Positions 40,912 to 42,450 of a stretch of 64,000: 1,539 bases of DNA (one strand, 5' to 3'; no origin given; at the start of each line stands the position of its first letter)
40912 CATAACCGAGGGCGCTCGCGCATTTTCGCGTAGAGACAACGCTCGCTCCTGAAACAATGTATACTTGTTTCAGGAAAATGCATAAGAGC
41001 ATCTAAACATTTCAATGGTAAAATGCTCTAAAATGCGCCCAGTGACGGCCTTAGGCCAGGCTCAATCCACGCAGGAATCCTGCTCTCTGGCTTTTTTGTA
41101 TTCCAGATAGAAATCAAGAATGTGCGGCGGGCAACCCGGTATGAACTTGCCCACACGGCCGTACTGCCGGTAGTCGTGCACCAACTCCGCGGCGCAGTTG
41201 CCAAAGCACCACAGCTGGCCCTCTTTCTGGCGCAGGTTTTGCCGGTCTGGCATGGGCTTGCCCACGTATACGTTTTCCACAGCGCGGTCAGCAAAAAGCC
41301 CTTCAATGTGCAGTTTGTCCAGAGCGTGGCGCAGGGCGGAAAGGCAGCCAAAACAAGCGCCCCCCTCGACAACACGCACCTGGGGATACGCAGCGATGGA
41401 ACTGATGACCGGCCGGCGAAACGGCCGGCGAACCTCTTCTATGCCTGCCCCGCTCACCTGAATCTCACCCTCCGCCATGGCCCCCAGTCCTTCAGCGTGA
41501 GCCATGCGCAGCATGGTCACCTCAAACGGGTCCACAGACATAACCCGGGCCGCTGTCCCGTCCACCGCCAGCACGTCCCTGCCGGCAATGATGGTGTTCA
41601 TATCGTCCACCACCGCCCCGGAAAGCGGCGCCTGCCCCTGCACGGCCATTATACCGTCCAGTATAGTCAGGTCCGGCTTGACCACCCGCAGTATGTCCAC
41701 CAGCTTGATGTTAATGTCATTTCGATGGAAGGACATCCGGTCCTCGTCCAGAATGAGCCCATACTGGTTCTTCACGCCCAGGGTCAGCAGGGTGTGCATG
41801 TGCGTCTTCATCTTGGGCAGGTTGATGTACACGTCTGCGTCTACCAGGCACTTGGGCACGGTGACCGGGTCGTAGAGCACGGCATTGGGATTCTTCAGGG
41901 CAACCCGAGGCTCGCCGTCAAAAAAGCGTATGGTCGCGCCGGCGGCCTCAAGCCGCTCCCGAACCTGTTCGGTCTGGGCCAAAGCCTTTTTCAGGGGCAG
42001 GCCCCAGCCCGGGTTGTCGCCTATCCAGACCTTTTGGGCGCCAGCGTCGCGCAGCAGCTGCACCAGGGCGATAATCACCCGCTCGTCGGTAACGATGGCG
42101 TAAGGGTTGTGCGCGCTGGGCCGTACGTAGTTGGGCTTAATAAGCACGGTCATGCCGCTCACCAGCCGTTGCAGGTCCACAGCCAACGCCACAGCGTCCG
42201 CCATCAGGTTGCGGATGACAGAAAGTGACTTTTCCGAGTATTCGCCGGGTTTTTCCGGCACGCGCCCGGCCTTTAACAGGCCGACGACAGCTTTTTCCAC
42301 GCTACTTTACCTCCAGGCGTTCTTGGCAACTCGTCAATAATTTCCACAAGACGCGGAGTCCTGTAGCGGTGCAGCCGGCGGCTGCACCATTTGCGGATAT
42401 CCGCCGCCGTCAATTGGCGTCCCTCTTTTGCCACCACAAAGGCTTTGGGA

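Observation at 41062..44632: Priming transferase, carrier-less AMP-ligase and second DUF362 in one tight operon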

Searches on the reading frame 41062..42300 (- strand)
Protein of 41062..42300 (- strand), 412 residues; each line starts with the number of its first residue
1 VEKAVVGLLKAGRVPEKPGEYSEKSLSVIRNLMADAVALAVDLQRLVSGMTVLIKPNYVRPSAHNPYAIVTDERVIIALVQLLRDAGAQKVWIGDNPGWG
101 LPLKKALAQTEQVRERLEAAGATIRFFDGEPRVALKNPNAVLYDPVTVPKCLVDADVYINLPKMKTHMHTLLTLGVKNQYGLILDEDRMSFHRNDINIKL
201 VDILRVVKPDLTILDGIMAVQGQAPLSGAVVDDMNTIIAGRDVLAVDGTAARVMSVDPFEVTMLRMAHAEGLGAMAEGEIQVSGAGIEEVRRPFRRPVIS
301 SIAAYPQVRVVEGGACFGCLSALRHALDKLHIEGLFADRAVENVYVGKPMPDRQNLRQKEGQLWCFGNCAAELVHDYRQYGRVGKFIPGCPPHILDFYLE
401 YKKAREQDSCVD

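Call 4: search_protein_families(library=pfam, proteins=[window:41062-42300:-], max_evalue=0.001)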
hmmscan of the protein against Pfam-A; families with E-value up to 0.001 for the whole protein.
window:41062-42300:- (412 aa): 1 family
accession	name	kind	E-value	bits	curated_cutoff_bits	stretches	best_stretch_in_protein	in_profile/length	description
PF04015.17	DUF362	-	2.5e-43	148.9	24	1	52-251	1-199/200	Domain of unknown function (DUF362)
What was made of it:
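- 41062..42300 (-): DUF362 protein with a Cys-rich C-terminal domain ('DUF362cys'), 412 aa. PF04015 residues 52-251 (call 4).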

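Call 5: search_protein_families(library=ncbifam, proteins=[window:41062-42300:-], max_evalue=0.001)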
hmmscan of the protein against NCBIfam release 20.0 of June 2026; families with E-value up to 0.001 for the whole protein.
window:41062-42300:- (412 aa): 1 family
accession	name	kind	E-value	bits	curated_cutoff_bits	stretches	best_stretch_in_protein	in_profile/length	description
NF052623.1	Npun_F2552_fam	equivalog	4.3e-28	98.6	500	1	48-283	36-267/314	Npun_F2552 family protein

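Call 8: search_solved_structures(query=window:41062-42300:-, max_evalue=1, show_alignments=2)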
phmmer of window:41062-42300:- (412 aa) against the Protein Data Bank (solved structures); distinct sequences matched with E-value up to 1: 2.
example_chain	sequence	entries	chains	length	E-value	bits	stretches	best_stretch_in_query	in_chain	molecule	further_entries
5o60_W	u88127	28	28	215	0.19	13.8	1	125-282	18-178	50S ribosomal protein L25 | Large ribosomal subunit protein bL25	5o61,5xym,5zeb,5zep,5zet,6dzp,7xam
6dzi_W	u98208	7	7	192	0.22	13.6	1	140-282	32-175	50S ribosomal protein L25 | Large ribosomal subunit protein bL25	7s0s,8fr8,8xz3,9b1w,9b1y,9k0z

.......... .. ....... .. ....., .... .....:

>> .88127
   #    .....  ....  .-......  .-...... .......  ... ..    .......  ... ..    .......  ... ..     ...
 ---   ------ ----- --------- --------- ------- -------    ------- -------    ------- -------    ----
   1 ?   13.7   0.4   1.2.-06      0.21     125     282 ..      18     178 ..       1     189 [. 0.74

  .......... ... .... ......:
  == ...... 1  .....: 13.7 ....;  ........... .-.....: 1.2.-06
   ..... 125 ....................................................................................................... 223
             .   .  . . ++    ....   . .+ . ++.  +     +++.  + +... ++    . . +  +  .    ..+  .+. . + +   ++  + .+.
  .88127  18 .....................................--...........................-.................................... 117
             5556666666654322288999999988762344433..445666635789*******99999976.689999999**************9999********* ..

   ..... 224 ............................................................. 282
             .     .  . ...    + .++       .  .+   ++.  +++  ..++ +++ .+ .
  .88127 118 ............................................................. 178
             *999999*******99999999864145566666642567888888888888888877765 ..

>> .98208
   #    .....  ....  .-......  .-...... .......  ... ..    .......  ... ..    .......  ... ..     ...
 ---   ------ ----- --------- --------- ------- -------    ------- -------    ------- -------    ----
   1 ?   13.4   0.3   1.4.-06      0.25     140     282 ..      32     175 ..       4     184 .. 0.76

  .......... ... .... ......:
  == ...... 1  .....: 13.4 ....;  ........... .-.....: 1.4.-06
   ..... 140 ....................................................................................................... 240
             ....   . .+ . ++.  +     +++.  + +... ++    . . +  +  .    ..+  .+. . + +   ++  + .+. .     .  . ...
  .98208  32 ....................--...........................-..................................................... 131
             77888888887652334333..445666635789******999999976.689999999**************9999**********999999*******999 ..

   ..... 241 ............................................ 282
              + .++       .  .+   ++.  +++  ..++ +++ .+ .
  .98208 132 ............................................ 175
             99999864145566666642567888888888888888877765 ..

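Call 11: find_encoding_contigs(protein=window:41062-42300:-, flank=10000, max_places=5)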
Protein window:41062-42300:- (412 aa): no gene with exactly this product is on record in the collection.

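Call 12: find_homologous_proteins(query=window:41062-42300:-, max_evalue=0.00001)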
Query window:41062-42300:- (412 aa): 151 proteins with E <= 0.00001 among 8000 candidates; the best 120 are listed.
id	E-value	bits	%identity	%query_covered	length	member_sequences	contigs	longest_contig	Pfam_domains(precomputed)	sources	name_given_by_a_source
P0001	5.5e-275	929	100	100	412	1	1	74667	PF04015.18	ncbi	-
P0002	1.7e-226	770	80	100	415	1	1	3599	PF04015.18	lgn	-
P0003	1.5e-208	711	75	99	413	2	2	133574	PF04015.18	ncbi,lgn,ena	-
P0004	1.0e-207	708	75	99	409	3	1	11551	PF04015.18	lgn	-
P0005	1.3e-202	691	72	98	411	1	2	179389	PF04015.18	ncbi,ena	-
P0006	1.1e-162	560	59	99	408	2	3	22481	PF04015.18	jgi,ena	-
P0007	1.5e-162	559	59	98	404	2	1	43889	PF04015.18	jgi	-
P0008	3.8e-159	548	59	98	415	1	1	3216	PF04015.18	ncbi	-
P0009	1.4e-155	536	57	99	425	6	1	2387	PF04015.18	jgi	-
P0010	1.8e-155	536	55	99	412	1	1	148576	PF04015.18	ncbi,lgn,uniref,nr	ncbi:DUF362 domain-containing protein [Desulfovibrio inopinatus]|uniref:DUF362 domain-containing pro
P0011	1.4e-154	533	55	99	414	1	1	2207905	PF04015.18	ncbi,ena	-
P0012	7.6e-153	527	58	100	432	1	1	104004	PF04015.18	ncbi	-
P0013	8.8e-152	524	57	99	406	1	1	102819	PF04015.18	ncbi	-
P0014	5.1e-146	505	57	95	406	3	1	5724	PF04015.18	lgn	-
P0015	2.5e-145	502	55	98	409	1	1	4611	PF04015.18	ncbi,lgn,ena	-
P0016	2.9e-145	502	54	99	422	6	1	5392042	PF04015.18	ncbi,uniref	ncbi:MAG: DUF362 domain-containing protein [Solidesulfovibrio sp. DCME]|uniref:DUF362 domain-contain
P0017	6.4e-144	498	58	95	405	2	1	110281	PF04015.18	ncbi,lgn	-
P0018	1.1e-143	497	58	98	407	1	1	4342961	PF04015.18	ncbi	ncbi:DUF362 domain-containing protein [Solidesulfovibrio sp.]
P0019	2.2e-143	496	58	96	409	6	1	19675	PF04015.18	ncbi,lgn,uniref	ncbi:DUF362 domain-containing protein [Solidesulfovibrio sp. C21]|uniref:DUF362 domain-containing pr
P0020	2.6e-143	496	59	95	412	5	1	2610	PF04015.18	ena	-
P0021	8.3e-143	494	58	95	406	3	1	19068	PF04015.18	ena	-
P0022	6.8e-142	491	56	99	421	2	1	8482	PF04015.18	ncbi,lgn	ncbi:MAG: DUF362 domain-containing protein [Acidobacteriota bacterium]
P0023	1.2e-141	490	57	95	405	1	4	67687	PF04015.18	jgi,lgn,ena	-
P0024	1.0e-140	487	56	98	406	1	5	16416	PF04015.18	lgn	-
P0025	2.5e-140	486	58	95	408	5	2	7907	PF04015.18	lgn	-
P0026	2.6e-140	486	57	96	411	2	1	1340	PF04015.18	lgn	-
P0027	6.0e-140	485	55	99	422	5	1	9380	PF04015.18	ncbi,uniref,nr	ncbi:protein of unknown function DUF362 [Desulfovibrio sp. DV]|uniref:DUF362 domain-containing prote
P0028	1.2e-139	484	56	98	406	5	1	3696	PF04015.18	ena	-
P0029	2.5e-139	483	55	98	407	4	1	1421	PF04015.18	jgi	jgi:uncharacterized protein (DUF362 family)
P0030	1.2e-138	481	56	94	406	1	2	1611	PF04015.18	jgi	jgi:uncharacterized protein (DUF362 family)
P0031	3.4e-138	479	56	96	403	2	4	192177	PF04015.18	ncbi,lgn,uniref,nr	ncbi:DUF362 domain-containing protein [Solidesulfovibrio sp.]|uniref:DUF362 domain-containing protei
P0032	6.7e-138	478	54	98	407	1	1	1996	PF04015.18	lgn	-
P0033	3.2e-137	476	55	98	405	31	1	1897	PF04015.18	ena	-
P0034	3.8e-137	476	55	98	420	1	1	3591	PF04015.18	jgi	-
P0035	9.7e-137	474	55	98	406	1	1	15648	PF04015.18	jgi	jgi:uncharacterized protein (DUF362 family)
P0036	1.7e-136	473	58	94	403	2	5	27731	PF04015.18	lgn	-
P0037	2.2e-136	473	58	94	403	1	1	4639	PF04015.18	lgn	-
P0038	2.9e-136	473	55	99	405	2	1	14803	PF04015.18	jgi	jgi:uncharacterized protein (DUF362 family)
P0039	3.7e-136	472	55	97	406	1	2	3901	PF04015.18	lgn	-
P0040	5.3e-136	472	54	98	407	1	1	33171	PF04015.18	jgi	-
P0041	9.1e-136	471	57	94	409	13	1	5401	PF04015.18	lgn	-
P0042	2.2e-134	466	54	98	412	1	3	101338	PF04015.18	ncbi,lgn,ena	-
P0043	2.2e-121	424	49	99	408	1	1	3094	PF04015.18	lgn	-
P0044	5.3e-121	422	49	97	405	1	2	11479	PF04015.18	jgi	-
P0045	1.6e-119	418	50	97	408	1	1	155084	PF04015.18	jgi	jgi:uncharacterized protein (DUF362 family)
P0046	5.4e-119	416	50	96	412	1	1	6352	PF04015.18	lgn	-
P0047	6.1e-118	412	47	99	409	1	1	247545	PF04015.18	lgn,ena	-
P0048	2.5e-116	407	50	95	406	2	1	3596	PF04015.18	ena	-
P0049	2.7e-115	404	48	96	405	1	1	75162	PF04015.18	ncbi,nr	ncbi:MAG: DUF362 domain-containing protein [bacterium]|nr:DUF362 domain-containing protein [bacteriu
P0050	9.1e-115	402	48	96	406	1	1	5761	PF04015.18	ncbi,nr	ncbi:MAG: DUF362 domain-containing protein [bacterium]|nr:DUF362 domain-containing protein [bacteriu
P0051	1.7e-114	401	49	97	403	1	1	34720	PF04015.18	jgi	jgi:uncharacterized protein (DUF362 family)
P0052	6.5e-114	399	48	96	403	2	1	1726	PF04015.18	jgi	jgi:uncharacterized protein (DUF362 family)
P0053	2.8e-113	397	46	98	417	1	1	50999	PF04015.18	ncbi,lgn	ncbi:MAG: DUF362 domain-containing protein [bacterium]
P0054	3.4e-113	397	47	98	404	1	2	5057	PF04015.18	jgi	jgi:uncharacterized protein (DUF362 family)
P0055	9.7e-111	389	47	96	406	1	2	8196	PF04015.18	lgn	-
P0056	2.6e-110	387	46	96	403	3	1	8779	PF04015.18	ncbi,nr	ncbi:MAG: DUF362 domain-containing protein [archaeon]|nr:DUF362 domain-containing protein [archaeon]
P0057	9.3e-109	382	45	98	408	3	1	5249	PF04015.18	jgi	-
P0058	2.6e-107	377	46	95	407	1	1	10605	PF04015.18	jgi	jgi:uncharacterized protein (DUF362 family)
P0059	1.1e-105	372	43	96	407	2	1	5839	PF04015.18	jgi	-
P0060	2.0e-105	371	46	96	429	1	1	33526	PF04015.18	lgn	-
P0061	2.5e-103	364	45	95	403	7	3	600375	PF04015.18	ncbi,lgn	-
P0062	1.9e-102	361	44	99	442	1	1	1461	PF04015.18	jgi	jgi:uncharacterized protein (DUF362 family)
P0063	2.4e-101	358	44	95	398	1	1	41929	PF04015.18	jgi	jgi:uncharacterized protein (DUF362 family)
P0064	3.0e-101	357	44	93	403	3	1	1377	PF04015.18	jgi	-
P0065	6.1e-101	356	43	96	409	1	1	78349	PF04015.18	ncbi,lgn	-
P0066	8.0e-101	356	43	97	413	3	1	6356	PF04015.18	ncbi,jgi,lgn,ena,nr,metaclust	ncbi:hypothetical protein AMJ86_06280 [bacterium SM23_57]|nr:MAG: hypothetical protein AMJ86_06280 [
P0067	9.2e-99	349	42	97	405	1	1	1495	PF04015.18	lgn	-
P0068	4.0e-98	347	42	96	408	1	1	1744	PF04015.18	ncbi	-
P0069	6.8e-97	343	41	97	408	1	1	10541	PF04015.18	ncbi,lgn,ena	-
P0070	8.5e-97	343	44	89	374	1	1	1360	PF04015.18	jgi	jgi:uncharacterized protein (DUF362 family)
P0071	8.3e-96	339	42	95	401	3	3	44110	PF04015.18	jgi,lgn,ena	-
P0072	3.2e-93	331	56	72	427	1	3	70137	PF04015.18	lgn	-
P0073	9.3e-93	329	41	97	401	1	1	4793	PF04015.18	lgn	-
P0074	1.5e-90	322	42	97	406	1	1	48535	PF04015.18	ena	-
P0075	4.3e-90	321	43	92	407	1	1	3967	PF04015.18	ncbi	-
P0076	5.6e-84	300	42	87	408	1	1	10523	PF04015.18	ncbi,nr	ncbi:DUF362 domain-containing protein [bacterium]|nr:DUF362 domain-containing protein [candidate div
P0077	3.7e-71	258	37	94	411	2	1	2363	PF04015.18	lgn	-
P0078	3.6e-60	222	47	58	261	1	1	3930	PF04015.18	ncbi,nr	ncbi:DUF362 domain-containing protein, partial [bacterium]|nr:DUF362 domain-containing protein [bact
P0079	4.0e-52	196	33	95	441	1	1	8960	PF04015.18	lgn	-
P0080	9.3e-52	194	37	83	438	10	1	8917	PF04015.18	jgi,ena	-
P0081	1.0e-51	194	36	90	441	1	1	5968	PF04015.18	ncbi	-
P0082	3.0e-51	193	36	83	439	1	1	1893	PF04015.18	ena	-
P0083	5.8e-51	192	34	95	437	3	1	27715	PF04015.18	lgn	-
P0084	3.3e-50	189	34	90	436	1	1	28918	PF04015.18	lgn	-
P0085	9.9e-50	188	34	84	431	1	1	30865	PF04015.18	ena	-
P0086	6.2e-49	185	33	95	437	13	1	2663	PF04015.18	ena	-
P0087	8.5e-48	181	35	84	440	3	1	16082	PF04015.18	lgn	-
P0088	7.4e-45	172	32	92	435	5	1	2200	PF04015.18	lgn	-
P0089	1.2e-43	168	33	87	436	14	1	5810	PF04015.18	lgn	-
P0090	6.6e-42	162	33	84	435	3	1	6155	PF04015.18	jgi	jgi:uncharacterized protein (DUF362 family)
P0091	2.1e-37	147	33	85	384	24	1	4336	PF04015.18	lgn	-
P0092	8.6e-35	138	33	84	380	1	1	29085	PF04015.18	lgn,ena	-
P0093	4.7e-34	136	33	87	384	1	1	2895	PF04015.18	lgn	-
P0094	8.6e-24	102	31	65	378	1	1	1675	PF04015.18,PF00037.33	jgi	jgi:uncharacterized protein (DUF362 family)/ferredoxin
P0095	1.4e-23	102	31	68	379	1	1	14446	PF04015.18,PF00037.33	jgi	jgi:uncharacterized protein (DUF362 family)/ferredoxin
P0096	1.7e-23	101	31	65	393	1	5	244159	PF04015.18,PF00037.33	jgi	-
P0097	8.5e-23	99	32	65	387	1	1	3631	PF14697.12,PF04015.18,PF12797.13,PF12837.13,PF00037.33,PF12838.13,PF13237.12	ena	-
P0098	1.4e-22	98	26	84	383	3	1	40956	PF04015.18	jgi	-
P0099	1.7e-22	98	30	61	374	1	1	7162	PF04015.18,PF12797.13,PF12837.13,PF00037.33,PF12838.13,PF13237.12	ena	-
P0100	2.3e-22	98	31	60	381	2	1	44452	PF04015.18,PF13237.12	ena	-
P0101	2.6e-22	97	31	68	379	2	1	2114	PF04015.18,PF12797.13,PF12838.13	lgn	-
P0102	2.6e-22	97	30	65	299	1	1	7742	PF04015.18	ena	-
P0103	2.8e-22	97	30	62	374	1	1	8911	PF04015.18,PF12797.13,PF12837.13,PF00037.33,PF12838.13,PF13237.12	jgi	jgi:uncharacterized protein (DUF362 family)/Pyruvate/2-oxoacid:ferredoxin oxidoreductase delta subun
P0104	2.8e-22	97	30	65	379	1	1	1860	PF04015.18,PF00037.33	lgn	-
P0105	2.9e-22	97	31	65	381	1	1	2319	PF04015.18,PF12837.13,PF13237.12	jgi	jgi:uncharacterized protein (DUF362 family)/ferredoxin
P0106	3.2e-22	97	31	69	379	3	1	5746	PF04015.18,PF12797.13,PF12837.13,PF00037.33,PF13484.12,PF12838.13,PF13237.12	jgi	-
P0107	3.8e-22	97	30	65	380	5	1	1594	PF04015.18,PF12797.13,PF12837.13,PF00037.33,PF12838.13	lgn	-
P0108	6.9e-22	96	31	65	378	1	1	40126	PF04015.18,PF12797.13,PF12837.13,PF00037.33,PF13237.12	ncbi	-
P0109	1.1e-21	95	31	65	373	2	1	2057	PF04015.18,PF12797.13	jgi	jgi:uncharacterized protein (DUF362 family)/NAD-dependent dihydropyrimidine dehydrogenase PreA subun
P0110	1.3e-21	95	32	66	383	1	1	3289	PF04015.18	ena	-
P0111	1.4e-21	95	34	55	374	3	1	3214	PF14697.12,PF04015.18,PF12837.13,PF00037.33,PF13484.12,PF12838.13,PF13237.12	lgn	-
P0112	2.2e-21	94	32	60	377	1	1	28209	PF04015.18,PF12797.13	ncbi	ncbi:MAG: DUF362 domain-containing protein [Thermodesulfobacteriota bacterium]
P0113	1.2e-20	92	30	60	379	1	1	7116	PF04015.18,PF00037.33,PF12838.13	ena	-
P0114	1.8e-20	91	30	65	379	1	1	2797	PF04015.18,PF12797.13,PF12837.13,PF00037.33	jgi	jgi:uncharacterized protein (DUF362 family)/ferredoxin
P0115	2.5e-20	91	32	59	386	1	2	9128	PF04015.18,PF12797.13,PF12837.13,PF00037.33,PF13484.12,PF12838.13,PF13237.12,PF13183.12,PF13187.12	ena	-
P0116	1.2e-19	89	29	68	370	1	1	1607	PF04015.18,PF12797.13,PF00037.33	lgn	-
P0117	1.2e-19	89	30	63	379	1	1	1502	PF04015.18,PF12837.13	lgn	-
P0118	1.4e-19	88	31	66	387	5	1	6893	PF04015.18,PF12837.13,PF00037.33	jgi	jgi:uncharacterized protein (DUF362 family)/ferredoxin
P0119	1.6e-19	88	32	58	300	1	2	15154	PF04015.18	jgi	jgi:uncharacterized protein (DUF362 family)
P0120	7.6e-19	86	32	58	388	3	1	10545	PF04015.18,PF12837.13,PF12838.13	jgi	jgi:uncharacterized protein (DUF362 family)/ferredoxin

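Call 13: find_encoding_contigs(protein=P0001, flank=10000, max_places=3)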
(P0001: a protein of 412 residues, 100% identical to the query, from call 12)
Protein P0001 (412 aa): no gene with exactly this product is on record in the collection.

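Call 14: find_encoding_contigs(protein=P0010, flank=10000, max_places=3)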
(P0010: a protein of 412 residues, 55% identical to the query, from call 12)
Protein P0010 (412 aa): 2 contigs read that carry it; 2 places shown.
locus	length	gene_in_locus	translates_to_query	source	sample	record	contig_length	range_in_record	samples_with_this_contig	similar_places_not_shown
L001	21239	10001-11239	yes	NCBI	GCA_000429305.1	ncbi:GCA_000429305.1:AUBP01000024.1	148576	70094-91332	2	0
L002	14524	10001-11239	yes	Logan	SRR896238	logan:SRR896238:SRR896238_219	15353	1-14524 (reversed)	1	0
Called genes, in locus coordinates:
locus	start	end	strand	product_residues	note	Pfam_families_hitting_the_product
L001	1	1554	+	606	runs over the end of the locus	PF03308:MeaB (faint), PF13555:AAA_29 (faint), PF00005:ABC_tran, PF02463:SMC_N (faint), PF13191:AAA_16 (faint), PF13304:AAA_21 (faint), PF00005:ABC_tran, PF16326:ABC_tran_CTD, +2 more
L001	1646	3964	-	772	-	-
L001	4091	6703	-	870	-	-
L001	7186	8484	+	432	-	PF04015:DUF362, PF12838:Fer4_7 (faint), PF00037:Fer4 (faint), PF12797:Fer4_2 (faint), PF12837:Fer4_6 (faint), PF13237:Fer4_10 (weak)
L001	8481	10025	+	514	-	PF00501:AMP-binding, PF13193:AMP-binding_C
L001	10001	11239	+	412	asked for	PF04015:DUF362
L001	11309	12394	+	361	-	PF01817:CM_2, PF00793:DAHP_synth_1, PF03102:NeuB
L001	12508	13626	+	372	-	PF13685:Fe-ADH_2 (weak), PF01761:DHQ_synthase, PF24621:DHQS_C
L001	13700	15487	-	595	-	PF00015:MCPsignal, PF02743:dCache_1, PF22673:MCP-like_PDC_1 (weak)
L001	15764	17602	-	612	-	PF00282:Pyridoxal_deC, PF21391:tyr_de_CO2_C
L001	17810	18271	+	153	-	PF00582:Usp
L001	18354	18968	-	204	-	PF00881:Nitroreductase, PF14512:TM1586_NiRdase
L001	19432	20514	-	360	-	PF00589:Phage_integrase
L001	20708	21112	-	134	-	-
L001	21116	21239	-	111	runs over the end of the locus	PF24746:DUF7694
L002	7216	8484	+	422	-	PF04015:DUF362, PF12838:Fer4_7 (faint), PF00037:Fer4 (faint), PF12797:Fer4_2 (faint), PF12837:Fer4_6 (faint), PF13237:Fer4_10 (weak)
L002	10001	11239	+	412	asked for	PF04015:DUF362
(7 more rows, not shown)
